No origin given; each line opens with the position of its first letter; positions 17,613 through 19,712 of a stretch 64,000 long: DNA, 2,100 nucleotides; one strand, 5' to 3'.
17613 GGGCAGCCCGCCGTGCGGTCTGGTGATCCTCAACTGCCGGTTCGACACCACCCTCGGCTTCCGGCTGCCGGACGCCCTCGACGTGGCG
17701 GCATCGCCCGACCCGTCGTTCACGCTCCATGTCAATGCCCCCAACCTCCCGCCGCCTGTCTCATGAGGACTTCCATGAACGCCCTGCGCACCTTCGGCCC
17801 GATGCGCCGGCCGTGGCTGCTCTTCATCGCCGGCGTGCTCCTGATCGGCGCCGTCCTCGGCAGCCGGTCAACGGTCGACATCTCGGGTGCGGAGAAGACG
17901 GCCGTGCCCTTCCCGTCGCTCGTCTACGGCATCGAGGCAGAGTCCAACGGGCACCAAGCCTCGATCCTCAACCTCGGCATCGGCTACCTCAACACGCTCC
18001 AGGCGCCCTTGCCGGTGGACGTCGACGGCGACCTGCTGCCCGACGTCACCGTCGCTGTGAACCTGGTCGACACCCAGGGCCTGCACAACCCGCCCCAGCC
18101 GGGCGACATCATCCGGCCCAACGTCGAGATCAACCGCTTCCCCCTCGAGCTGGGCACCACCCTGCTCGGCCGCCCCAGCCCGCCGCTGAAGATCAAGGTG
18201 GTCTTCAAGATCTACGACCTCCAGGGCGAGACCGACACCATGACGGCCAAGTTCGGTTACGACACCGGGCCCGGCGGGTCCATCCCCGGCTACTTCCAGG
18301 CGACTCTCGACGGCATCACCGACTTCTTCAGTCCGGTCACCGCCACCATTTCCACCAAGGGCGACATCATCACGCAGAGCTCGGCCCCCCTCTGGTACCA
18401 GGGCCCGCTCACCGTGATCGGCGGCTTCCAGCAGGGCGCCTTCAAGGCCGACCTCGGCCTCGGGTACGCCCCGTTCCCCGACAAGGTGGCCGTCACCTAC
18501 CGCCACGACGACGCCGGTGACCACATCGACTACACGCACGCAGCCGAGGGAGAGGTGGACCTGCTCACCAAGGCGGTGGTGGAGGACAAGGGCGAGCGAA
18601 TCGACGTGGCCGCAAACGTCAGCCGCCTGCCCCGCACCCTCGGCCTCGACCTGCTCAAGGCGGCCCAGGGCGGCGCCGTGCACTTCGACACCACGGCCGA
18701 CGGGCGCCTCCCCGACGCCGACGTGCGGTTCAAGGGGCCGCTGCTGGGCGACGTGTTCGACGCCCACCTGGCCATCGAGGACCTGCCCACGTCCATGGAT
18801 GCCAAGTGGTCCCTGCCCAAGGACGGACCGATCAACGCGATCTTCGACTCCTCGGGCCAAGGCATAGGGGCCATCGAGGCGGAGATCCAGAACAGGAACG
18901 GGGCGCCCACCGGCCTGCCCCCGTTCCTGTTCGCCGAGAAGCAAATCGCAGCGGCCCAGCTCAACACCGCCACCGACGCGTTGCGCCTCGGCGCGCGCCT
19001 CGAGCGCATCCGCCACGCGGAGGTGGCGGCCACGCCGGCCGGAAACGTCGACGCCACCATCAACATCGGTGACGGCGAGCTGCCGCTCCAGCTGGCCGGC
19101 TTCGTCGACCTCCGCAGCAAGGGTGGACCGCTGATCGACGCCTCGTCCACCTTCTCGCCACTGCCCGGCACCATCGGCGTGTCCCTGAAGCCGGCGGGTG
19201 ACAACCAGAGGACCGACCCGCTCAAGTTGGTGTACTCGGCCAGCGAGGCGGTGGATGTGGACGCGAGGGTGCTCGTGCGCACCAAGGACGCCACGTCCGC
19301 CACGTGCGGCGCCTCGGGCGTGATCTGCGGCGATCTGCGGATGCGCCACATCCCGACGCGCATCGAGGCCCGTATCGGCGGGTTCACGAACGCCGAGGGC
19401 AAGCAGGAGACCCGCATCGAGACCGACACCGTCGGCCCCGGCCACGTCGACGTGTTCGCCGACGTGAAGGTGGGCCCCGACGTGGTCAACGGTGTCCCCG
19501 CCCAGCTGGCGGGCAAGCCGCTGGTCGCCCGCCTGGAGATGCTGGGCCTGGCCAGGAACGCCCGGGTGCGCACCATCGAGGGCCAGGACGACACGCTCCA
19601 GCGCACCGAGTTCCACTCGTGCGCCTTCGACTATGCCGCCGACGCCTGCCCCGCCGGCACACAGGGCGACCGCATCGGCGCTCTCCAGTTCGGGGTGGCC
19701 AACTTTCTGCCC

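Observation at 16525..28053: Three-gene envelope operon built around a 3187-aa protein with no recognisable catalytic domain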

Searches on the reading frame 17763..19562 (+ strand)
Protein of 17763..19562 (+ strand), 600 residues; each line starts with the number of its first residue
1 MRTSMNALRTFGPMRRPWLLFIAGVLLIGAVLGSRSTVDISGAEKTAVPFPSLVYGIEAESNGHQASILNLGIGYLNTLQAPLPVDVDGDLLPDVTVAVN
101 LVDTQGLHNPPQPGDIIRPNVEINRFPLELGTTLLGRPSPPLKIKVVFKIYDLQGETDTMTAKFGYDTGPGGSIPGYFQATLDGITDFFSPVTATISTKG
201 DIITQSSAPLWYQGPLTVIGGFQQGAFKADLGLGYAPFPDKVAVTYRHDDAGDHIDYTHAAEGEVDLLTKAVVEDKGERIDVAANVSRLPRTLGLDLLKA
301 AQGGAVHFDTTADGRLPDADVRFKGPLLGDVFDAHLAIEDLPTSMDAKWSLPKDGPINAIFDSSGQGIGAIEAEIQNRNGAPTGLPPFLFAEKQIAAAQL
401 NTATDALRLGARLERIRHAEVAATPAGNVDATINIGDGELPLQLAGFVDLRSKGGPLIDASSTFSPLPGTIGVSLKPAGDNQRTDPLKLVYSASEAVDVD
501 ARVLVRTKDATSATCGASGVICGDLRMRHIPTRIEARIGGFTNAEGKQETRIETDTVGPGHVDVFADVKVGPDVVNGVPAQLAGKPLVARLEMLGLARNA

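Call 27: search_protein_families(library=pfam, proteins=[window:17763-19562:+], max_evalue=10)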
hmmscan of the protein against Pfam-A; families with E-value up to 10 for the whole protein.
window:17763-19562:+ (600 aa): 0 families
